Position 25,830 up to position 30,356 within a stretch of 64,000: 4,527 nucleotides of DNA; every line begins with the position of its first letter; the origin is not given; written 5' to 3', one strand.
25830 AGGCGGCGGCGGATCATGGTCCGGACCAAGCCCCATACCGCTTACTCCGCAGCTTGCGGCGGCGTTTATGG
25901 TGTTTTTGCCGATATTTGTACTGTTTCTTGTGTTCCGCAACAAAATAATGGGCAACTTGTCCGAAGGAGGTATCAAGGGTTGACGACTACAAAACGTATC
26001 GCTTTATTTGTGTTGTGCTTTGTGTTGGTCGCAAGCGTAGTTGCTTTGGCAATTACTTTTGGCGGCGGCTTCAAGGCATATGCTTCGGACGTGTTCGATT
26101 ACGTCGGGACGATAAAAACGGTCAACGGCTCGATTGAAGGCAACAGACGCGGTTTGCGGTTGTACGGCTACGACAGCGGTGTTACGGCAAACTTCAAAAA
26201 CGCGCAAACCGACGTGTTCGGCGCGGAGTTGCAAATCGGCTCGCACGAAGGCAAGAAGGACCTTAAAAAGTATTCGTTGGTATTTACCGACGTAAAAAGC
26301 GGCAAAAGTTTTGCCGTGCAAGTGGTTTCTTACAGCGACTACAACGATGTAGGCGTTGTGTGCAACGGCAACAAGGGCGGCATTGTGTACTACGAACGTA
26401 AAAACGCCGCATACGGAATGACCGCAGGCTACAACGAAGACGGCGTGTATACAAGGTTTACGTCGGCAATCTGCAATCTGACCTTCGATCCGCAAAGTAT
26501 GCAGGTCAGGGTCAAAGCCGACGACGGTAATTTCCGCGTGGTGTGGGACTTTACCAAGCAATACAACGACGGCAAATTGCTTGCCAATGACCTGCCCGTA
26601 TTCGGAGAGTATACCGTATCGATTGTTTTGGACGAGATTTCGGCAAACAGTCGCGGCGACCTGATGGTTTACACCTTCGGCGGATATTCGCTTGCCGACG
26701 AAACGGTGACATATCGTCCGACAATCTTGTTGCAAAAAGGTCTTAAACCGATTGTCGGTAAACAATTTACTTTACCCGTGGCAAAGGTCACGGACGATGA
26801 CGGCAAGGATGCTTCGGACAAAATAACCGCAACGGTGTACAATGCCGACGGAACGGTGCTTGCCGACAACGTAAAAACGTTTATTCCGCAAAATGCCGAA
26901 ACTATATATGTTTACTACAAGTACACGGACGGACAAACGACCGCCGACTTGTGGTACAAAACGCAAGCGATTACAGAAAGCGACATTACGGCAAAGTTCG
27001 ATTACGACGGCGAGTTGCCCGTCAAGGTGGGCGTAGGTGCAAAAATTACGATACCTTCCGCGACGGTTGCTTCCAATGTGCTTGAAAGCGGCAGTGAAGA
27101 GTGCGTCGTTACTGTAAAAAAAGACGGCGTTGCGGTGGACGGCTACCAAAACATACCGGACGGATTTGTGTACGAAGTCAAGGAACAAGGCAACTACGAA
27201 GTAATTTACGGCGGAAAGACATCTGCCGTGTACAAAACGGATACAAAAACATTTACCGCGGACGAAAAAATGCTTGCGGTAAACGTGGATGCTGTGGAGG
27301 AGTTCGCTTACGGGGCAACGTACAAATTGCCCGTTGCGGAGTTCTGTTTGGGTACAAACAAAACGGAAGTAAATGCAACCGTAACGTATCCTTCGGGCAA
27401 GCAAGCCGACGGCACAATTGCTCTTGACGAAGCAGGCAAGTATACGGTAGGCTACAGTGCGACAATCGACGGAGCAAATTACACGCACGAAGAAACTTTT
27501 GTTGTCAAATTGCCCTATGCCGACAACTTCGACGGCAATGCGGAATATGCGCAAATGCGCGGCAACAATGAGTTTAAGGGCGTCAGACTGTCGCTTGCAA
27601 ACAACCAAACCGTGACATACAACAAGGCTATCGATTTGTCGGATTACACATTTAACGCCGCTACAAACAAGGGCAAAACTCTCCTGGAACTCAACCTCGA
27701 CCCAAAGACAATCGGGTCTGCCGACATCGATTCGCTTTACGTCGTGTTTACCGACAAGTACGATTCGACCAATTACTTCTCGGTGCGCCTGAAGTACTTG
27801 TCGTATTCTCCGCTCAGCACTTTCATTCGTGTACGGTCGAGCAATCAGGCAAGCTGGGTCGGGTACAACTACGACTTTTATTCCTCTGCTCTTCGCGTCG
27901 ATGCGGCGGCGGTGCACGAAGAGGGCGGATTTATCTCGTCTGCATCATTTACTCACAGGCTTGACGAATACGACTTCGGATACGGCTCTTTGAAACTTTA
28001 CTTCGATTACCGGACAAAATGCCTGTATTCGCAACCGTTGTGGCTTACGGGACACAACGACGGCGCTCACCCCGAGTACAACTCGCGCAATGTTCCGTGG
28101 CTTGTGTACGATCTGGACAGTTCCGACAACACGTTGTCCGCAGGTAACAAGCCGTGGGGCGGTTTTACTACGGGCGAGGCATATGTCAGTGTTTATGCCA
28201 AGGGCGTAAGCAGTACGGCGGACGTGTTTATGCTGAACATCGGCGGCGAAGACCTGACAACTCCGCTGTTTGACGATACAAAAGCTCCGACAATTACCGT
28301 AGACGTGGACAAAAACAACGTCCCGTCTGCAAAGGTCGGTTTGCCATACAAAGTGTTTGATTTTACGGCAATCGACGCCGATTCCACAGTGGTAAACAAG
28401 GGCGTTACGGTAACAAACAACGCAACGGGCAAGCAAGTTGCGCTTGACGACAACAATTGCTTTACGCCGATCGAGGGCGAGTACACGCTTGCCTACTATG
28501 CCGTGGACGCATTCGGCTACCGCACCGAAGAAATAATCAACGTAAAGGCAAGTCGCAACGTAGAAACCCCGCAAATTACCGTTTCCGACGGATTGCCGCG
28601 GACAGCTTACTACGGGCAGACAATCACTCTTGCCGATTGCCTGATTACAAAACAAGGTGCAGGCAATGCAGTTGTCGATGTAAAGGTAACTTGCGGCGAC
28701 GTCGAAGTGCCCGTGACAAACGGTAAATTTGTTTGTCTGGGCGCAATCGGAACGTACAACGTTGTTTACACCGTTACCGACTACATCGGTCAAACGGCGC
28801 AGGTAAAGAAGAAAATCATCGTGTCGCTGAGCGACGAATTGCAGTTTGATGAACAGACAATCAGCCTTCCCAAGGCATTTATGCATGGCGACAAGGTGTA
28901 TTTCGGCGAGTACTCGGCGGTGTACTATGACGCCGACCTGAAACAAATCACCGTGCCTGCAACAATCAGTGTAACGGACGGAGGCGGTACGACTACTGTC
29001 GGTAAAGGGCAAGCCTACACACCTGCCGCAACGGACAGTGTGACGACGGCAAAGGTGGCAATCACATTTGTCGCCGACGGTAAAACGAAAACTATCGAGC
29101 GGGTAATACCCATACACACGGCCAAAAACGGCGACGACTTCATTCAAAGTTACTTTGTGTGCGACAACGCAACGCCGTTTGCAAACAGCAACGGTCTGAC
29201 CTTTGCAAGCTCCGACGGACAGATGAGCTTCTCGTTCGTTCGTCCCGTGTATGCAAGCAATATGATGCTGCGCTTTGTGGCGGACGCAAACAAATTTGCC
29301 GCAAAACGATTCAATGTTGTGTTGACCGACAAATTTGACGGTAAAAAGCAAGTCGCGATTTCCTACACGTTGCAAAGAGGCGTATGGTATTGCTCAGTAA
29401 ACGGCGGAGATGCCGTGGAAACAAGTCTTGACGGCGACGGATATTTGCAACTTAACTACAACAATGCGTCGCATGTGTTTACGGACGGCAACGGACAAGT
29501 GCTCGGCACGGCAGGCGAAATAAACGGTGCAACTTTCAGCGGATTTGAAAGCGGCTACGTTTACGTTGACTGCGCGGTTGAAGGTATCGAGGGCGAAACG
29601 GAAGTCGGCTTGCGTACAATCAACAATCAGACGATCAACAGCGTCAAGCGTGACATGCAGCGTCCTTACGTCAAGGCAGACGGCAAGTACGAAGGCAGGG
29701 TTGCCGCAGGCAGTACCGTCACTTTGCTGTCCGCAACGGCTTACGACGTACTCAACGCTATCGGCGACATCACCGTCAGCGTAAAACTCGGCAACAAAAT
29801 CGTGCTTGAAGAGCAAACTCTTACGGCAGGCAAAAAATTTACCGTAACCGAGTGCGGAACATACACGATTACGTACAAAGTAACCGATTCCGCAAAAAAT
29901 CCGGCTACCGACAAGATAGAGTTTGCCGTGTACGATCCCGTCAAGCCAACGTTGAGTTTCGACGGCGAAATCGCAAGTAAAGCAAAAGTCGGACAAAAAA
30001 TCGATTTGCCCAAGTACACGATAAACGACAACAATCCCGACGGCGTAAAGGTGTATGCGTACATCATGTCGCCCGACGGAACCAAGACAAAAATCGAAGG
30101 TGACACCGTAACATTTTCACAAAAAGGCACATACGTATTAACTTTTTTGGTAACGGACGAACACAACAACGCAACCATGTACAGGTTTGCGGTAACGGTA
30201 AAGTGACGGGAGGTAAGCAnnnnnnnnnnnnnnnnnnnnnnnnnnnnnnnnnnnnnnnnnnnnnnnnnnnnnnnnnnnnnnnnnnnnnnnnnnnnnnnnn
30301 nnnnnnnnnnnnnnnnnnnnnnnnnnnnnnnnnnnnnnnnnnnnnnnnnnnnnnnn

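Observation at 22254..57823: The same seven-gene surface/import cassette occurs twice (22.3-37.1 kb and 42.5-57.8 kb)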

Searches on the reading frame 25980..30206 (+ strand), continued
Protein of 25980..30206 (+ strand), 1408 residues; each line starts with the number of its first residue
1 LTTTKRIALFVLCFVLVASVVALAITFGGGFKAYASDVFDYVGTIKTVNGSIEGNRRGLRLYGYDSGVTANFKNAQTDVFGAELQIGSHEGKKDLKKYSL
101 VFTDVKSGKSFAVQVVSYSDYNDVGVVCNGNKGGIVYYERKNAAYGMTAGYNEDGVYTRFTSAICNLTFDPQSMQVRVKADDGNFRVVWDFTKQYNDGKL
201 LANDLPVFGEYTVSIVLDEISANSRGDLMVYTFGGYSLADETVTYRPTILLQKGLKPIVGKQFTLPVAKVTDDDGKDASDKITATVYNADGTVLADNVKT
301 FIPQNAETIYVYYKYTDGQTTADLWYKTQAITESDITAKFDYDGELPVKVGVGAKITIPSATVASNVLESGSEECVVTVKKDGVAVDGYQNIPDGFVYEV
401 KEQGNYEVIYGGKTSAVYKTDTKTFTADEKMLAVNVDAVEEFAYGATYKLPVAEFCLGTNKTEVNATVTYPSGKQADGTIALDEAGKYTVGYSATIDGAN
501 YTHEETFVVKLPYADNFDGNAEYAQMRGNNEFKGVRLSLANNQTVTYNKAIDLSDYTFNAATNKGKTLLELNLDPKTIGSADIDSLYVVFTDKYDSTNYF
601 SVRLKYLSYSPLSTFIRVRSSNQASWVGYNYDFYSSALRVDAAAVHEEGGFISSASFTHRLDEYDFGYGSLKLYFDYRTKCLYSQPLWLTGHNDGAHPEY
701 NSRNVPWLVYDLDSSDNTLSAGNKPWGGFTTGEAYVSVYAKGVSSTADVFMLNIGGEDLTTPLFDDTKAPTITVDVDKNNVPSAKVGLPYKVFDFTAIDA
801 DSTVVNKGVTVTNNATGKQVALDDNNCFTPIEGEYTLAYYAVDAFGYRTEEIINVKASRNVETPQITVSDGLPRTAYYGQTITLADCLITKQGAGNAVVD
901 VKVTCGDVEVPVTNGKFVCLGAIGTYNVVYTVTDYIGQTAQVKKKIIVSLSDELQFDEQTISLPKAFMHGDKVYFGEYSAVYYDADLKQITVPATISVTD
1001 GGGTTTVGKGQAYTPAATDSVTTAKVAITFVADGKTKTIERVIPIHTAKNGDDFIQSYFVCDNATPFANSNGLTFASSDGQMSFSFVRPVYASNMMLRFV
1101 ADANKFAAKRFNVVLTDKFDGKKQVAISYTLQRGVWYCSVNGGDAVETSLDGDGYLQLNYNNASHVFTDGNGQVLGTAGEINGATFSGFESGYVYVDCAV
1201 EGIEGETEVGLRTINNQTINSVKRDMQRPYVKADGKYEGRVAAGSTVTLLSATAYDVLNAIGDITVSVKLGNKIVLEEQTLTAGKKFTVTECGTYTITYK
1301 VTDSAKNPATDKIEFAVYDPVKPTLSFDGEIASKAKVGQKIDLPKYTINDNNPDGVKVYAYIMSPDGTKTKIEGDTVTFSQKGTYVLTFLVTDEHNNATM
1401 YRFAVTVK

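Call 45: find_encoding_contigs(protein=P0097, flank=10000, max_places=2)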
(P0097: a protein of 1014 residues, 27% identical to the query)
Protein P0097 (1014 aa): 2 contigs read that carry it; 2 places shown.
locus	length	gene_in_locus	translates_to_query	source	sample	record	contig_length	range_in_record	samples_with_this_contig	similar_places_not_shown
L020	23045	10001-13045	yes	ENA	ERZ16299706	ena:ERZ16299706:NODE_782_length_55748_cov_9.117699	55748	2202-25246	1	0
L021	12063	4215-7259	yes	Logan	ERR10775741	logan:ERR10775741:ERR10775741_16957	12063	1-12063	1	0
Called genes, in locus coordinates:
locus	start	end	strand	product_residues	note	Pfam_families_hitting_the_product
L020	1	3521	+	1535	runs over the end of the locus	PF13306:LRR_5, PF13855:LRR_8 (faint), PF13306:LRR_5 (weak), PF09479:Flg_new (faint)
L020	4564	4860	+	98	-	PF00239:Resolvase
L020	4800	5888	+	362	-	PF07508:Recombinase, PF13408:Zn_ribbon_recom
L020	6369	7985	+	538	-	PF01547:SBP_bac_1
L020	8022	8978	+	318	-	PF00528:BPD_transp_1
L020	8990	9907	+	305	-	PF00528:BPD_transp_1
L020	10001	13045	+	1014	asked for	PF16403:Bact_surface_Ig-like (faint)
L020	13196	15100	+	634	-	PF16126:DUF4838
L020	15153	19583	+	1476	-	PF02368:Big_2 (weak)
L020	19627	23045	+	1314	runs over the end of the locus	PF07495:Y_Y_Y (faint)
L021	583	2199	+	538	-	PF01547:SBP_bac_1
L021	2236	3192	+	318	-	PF00528:BPD_transp_1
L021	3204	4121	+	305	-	PF00528:BPD_transp_1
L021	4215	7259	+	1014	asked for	PF16403:Bact_surface_Ig-like (faint)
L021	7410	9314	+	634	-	PF16126:DUF4838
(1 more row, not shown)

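Call 46: find_encoding_contigs(protein=P0122, flank=10000, max_places=1)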
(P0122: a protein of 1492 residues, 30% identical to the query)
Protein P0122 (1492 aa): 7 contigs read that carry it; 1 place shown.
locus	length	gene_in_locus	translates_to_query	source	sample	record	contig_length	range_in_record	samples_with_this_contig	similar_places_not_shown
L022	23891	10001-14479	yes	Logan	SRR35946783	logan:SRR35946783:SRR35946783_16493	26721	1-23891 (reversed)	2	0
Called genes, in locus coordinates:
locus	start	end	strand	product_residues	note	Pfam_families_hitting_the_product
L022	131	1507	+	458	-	-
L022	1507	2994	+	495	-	PF18981:InlK_D3 (faint), PF16403:Bact_surface_Ig-like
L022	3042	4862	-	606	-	PF02838:Glyco_hydro_20b, PF00728:Glyco_hydro_20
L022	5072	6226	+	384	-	PF00480:ROK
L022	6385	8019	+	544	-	-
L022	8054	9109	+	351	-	PF00528:BPD_transp_1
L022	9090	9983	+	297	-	PF00528:BPD_transp_1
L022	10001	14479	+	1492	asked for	PF16403:Bact_surface_Ig-like (faint)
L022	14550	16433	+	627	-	PF16126:DUF4838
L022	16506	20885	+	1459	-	PF02368:Big_2, PF22359:Big-like (weak), PF26918:Ig_Eae (weak)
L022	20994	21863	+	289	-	PF03009:GDPD, PF16387:DUF4996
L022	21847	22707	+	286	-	PF01261:AP_endonuc_2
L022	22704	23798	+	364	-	PF13685:Fe-ADH_2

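Call 47: find_encoding_contigs(protein=P0061, flank=10000, max_places=1)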
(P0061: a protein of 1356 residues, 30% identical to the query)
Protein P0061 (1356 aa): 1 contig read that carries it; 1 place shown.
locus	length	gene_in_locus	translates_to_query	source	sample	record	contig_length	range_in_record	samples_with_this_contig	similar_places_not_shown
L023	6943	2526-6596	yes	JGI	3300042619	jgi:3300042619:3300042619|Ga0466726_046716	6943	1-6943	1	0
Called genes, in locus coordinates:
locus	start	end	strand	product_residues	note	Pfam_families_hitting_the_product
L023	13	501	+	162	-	-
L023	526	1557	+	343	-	PF00528:BPD_transp_1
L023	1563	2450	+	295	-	PF00528:BPD_transp_1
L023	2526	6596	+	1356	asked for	-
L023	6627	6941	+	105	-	?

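Call 48: find_encoding_contigs(protein=P0040, flank=10000, max_places=1)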
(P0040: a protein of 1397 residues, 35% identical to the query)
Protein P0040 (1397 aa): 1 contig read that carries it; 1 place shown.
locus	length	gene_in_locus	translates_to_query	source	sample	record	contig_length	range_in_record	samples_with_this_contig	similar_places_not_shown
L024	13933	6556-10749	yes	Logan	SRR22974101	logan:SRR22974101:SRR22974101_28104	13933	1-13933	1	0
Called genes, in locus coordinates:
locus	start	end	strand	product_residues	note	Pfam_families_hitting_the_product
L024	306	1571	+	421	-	PF07690:MFS_1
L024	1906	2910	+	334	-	PF04041:Glyco_hydro_130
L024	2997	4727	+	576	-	-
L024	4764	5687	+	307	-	PF00528:BPD_transp_1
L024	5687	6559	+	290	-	PF00528:BPD_transp_1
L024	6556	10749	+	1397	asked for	-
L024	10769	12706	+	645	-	PF16126:DUF4838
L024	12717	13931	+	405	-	?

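Call 99: search_protein_families(library=pfam, alignment_id=A7, max_evalue=0.00001)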
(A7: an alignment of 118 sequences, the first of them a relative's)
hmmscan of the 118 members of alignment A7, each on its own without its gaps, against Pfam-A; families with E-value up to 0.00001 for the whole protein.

A. member 1, L001:20748-22658:+ (637 aa): 1 family
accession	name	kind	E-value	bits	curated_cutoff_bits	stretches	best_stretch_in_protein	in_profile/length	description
PF00728.28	Glyco_hydro_20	-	2.1e-19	70.5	22.3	1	57-226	72-241/348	Glycosyl hydrolase family 20, catalytic domain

B. families by the number of members that match (of 118 scanned): 111 families (the first 25 are shown)
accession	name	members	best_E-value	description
PF12833.13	HTH_18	17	1.1e-23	Helix-turn-helix domain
PF00165.29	HTH_AraC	16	3e-21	Bacterial regulatory helix-turn-helix proteins, AraC family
PF04041.19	Glyco_hydro_130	11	3.2e-59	beta-1,4-mannooligosaccharide phosphorylase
PF02311.25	AraC_binding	10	2.4e-24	AraC-like ligand binding domain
PF00728.28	Glyco_hydro_20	9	2.1e-19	Glycosyl hydrolase family 20, catalytic domain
PF13472.12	Lipase_GDSL_2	6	5.4e-24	GDSL-like Lipase/Acylhydrolase family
PF00657.28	Lipase_GDSL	6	2.5e-15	GDSL-like Lipase/Acylhydrolase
PF22666.2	Glyco_hydro_2_N2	5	2.5e-40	Glycosyl hydrolase 2 galactose-binding domain-like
PF07883.17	Cupin_2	5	6.3e-09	Cupin domain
PF18088.7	Glyco_H_20C_C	4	2.2e-52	Glycoside Hydrolase 20C C-terminal domain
PF00232.24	Glyco_hydro_1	3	4.7e-136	Glycosyl hydrolase family 1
PF17389.8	Bac_rhamnosid6H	3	2.3e-105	Bacterial alpha-L-rhamnosidase 6 hairpin glycosidase domain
PF01120.23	Alpha_L_fucos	3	1.2e-58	Alpha-L-fucosidase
PF00480.26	ROK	3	2.5e-41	ROK family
PF02837.24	Glyco_hydro_2_N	3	4e-18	Glycosyl hydrolases family 2, sugar binding domain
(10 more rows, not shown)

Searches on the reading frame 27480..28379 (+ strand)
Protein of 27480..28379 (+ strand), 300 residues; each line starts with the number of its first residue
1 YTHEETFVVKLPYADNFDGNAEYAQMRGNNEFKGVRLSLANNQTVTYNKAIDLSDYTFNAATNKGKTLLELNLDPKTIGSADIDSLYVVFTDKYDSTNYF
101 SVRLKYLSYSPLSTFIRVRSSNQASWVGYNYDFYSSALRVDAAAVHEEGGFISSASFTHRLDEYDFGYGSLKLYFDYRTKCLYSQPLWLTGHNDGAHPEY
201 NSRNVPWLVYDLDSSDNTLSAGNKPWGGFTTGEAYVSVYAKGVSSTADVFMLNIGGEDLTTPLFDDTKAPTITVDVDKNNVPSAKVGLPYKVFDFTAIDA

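Call 27: search_protein_families(library=pfam, proteins=[window:27480-28379:+], max_evalue=5)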
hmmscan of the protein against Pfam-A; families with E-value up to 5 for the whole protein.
window:27480-28379:+ (300 aa): 0 families

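Call 49: predict_structure(alignment_id=A3)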
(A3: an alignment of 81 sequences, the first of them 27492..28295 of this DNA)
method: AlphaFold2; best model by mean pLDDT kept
length: 268 residues; sequences in the alignment: 81
mean_pLDDT: 96.7   pTM: 0.93
mean pLDDT of the five models: 96.7, 96.5, 96.1, 95.5, 95.4
residues with pLDDT >= 90: 253; 70-90: 15; 50-70: 0; < 50: 0
segments of 3 or more residues with pLDDT < 50: none
pLDDT, mean of each block of 10 residues (from residue 1): 93 98 96 98 98 98 98 97 99 99 95 98 98 96 92 93 96 99 97 96 98 98 98 98 98 97 88
secondary structure, 60 per line:
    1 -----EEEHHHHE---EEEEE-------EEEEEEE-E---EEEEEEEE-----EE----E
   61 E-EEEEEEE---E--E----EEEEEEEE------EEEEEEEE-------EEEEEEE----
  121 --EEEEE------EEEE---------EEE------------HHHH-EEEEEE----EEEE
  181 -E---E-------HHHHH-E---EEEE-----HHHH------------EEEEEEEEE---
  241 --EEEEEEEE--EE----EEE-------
elements in order: E6-8 H9-12 E17-21 E29-35 E41-48 E63-69 E81-88 E95-102 E110-116 E123-127 E134-137 E147-149 H162-165 E167-172 E177-180 H194-198 E204-207 H213-216 E229-237 E243-250 E259-261

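Call 53: fold_search(model_id=the predicted structure, library=pdb)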
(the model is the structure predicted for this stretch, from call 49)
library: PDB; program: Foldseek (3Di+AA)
matches with E <= 10: 758; with E <= 0.001: 9
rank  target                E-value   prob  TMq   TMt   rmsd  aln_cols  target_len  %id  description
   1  2e7t_A                2.2e-04  1.00  0.34  0.38  11.0       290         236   10  Crystal structure of basic winged bean lectin in complex with a blood group trisaccharide (released 2007-06-19)
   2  1sfy_A                3.6e-04  0.99  0.33  0.36  10.9       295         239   10  Crystal structure of recombinant Erythrina corallodandron Lectin (released 2004-08-10)
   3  1ax0_A                4.3e-04  0.99  0.34  0.37  10.6       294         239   10  ERYTHRINA CORALLODENDRON LECTIN IN COMPLEX WITH N-ACTYLGALACTOSAMINE (released 1998-05-06)
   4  1f9k_A                4.3e-04  0.99  0.33  0.37  10.9       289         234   10  WINGED BEAN ACIDIC LECTIN COMPLEXED WITH METHYL-ALPHA-D-GALACTOSE (released 2001-07-11)
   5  1lte_A                5.3e-04  0.99  0.33  0.36  10.9       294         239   10  STRUCTURE OF A LEGUME LECTIN WITH AN ORDERED N-LINKED CARBOHYDRATE IN COMPLEX WITH LACTOSE (released 1994-01-31)
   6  1qnw_B                5.3e-04  0.98  0.31  0.34  10.7       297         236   11  lectin II from Ulex europaeus (released 1999-11-23)
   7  2gme_A                6.3e-04  0.97  0.32  0.36  11.6       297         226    8  Metal-free (apo) P. angolensis seed lectin (released 2006-07-25)
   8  1fny                  6.6e-04  0.99  0.33  0.37  10.7       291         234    9  LEGUME LECTIN OF THE BARK OF ROBINIA PSEUDOACACIA. (released 2001-08-24)
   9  1wbl_A                8.2e-04  0.97  0.30  0.32  11.2       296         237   11  WINGED BEAN LECTIN COMPLEXED WITH METHYL-ALPHA-D-GALACTOSE (released 1998-04-08)
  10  5kxd_A                1.3e-03  0.98  0.33  0.36  11.1       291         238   10  Wisteria floribunda lectin in complex with GalNAc(beta1-4)GlcNAc (LacdiNAc) at pH 6.5 (released 2016-09-14)
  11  1gbg                  1.3e-03  0.89  0.29  0.34  14.6       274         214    9  BACILLUS LICHENIFORMIS BETA-GLUCANASE (released 1995-12-07)
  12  1uzy_B                1.5e-03  0.97  0.32  0.35  10.9       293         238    9  Erythrina crystagalli lectin (released 2004-06-22)
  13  1qnw_A                1.8e-03  0.96  0.31  0.35  10.6       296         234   10  lectin II from Ulex europaeus (released 1999-11-23)
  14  9vbz_A                1.8e-03  0.98  0.34  0.38  10.2       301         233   10  Lectin FRIL from Lablab purpureus complexed to oligomannose (released 2026-03-18)
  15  1uzz_C                2.6e-03  0.97  0.34  0.37  10.8       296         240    9  Erythrina cristagalli bound to N-linked oligosaccharide and lactose (released 2004-06-22)
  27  1u0a_A                7.1e-03  0.90  0.34  0.40   9.2       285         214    8  Crystal structure of the engineered beta-1,3-1,4-endoglucanase H(A16-M) in complex with beta-glucan tetrasaccharide (released 2005-09-06)
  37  3d6e_A                1.2e-02  0.84  0.31  0.40   9.7       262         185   11  Crystal structure of the engineered 1,3-1,4-beta-glucanase protein from Bacillus licheniformis (released 2009-05-19)
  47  3d6e_B                2.3e-02  0.75  0.32  0.41   9.7       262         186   11  Crystal structure of the engineered 1,3-1,4-beta-glucanase protein from Bacillus licheniformis (released 2009-05-19)
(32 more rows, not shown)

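Call 91: find_related_loci(query=A6, collection=metagenome_contigs, flank=10000)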
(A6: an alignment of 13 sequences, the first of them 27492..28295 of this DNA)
Query A6 (268 aa) in metagenome_contigs; peptide patterns used: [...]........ (x = any residue, [..] = any of these).
139 stretches matched a pattern; 71 encode a relative of the query (tblastn E <= 1e-3); 71 distinct loci.
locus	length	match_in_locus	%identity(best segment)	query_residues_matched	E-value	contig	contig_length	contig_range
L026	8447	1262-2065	100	1-268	0e+0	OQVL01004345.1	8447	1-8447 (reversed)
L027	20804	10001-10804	99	1-268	0e+0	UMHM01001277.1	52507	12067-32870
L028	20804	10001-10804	99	1-268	0e+0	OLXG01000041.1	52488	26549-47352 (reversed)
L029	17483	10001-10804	99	1-268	0e+0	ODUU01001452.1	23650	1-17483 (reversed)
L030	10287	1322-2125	83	1-268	2e-154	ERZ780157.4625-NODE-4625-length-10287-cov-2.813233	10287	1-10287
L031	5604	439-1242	75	1-268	9e-142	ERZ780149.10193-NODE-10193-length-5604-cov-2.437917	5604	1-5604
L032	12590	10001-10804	75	1-268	2e-140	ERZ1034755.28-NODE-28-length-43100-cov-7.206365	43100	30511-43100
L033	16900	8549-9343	66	5-268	5e-123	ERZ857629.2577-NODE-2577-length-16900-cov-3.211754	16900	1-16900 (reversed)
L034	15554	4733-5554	65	1-268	4e-122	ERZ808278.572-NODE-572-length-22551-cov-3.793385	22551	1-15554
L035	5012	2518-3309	65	5-268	3e-122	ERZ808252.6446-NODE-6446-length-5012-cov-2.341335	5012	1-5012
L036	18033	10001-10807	64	3-268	7e-115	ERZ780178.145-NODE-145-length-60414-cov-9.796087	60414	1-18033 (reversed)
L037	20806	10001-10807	64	3-268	7e-115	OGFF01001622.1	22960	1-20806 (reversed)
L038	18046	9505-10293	57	1-268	2e-99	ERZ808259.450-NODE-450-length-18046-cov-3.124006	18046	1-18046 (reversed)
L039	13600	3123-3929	47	3-268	3e-73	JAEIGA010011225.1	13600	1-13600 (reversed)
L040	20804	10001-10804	99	1-268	0e+0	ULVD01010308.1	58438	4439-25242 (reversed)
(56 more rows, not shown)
